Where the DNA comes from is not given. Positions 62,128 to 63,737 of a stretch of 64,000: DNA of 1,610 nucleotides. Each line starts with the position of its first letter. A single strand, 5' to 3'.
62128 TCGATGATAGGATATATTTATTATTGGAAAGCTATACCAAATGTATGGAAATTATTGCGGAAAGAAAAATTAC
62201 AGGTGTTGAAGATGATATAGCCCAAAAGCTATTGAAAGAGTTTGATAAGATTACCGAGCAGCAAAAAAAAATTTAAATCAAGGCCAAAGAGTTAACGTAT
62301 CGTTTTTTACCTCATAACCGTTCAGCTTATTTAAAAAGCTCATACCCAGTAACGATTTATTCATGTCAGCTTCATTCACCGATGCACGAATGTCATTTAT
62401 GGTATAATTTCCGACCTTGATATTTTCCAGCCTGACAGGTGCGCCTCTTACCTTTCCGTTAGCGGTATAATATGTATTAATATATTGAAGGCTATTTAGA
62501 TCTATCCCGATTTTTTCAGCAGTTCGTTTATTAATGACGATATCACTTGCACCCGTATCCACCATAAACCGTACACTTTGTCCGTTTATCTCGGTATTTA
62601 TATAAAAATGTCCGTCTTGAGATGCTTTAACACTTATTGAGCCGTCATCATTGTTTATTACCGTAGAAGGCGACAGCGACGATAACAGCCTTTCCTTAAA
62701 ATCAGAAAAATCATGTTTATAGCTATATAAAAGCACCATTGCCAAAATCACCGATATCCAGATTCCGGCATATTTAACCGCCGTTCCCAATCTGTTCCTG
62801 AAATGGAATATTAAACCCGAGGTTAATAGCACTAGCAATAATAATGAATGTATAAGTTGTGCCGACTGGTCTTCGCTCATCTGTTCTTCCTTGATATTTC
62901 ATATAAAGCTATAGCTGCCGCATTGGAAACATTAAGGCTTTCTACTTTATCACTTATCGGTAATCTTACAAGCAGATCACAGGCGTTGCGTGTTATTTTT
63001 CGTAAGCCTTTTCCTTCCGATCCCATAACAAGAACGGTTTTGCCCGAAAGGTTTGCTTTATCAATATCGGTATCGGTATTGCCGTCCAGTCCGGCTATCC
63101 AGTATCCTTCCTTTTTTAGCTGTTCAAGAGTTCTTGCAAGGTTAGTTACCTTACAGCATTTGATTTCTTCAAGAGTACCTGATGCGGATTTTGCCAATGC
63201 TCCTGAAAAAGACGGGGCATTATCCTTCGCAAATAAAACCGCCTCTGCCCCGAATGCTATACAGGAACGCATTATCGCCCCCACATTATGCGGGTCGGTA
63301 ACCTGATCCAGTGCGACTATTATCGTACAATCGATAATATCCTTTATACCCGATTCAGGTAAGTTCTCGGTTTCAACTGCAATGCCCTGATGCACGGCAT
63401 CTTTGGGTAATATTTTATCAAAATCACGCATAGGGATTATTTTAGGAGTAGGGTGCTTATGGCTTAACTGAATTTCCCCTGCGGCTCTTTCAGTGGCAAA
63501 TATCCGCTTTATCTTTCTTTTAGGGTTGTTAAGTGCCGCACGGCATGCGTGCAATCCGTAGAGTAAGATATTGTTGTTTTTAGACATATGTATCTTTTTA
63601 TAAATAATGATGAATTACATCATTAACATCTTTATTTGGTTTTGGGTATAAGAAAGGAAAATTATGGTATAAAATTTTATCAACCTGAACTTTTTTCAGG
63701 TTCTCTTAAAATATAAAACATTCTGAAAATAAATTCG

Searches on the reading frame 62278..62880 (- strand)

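Call 100: search_protein_families(library=pfam, proteins=[window:62278-62880:-], max_evalue=0.00001)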
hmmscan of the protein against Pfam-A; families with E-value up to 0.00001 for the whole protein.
window:62278-62880:- (200 aa): 3 families
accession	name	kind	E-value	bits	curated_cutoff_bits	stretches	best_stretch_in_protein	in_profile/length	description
PF13975.11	gag-asp_proteas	-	6.1e-29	100.9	28.2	1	94-184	1-91/92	gag-polyprotein putative aspartyl protease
PF13650.11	Asp_protease_2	-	3.1e-24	85.9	24.3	1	96-182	3-90/90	Aspartyl protease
PF09668.16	Asp_protease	-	5.2e-07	30.2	26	1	92-184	10-102/109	Aspartyl protease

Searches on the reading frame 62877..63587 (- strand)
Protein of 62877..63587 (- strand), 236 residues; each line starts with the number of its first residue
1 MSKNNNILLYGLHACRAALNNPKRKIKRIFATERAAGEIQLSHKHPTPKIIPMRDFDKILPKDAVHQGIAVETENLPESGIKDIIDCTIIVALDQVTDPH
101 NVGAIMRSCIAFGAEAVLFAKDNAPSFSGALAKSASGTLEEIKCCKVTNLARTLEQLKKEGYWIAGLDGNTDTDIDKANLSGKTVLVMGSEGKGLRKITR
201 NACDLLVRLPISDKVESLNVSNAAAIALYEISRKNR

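Call 100: search_protein_families(library=pfam, proteins=[window:62877-63587:-], max_evalue=0.00001)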
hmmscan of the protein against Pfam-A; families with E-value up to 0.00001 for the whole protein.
window:62877-63587:- (236 aa): 2 families
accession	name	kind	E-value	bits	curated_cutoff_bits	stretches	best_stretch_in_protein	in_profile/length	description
PF00588.24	SpoU_methylase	-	2.2e-41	141.7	29.7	1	89-229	2-142/142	SpoU rRNA Methylase family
PF08032.17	SpoU_sub_bind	-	4.3e-07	30.6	22.8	1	8-76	1-73/76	RNA 2'-O ribose methyltransferase substrate binding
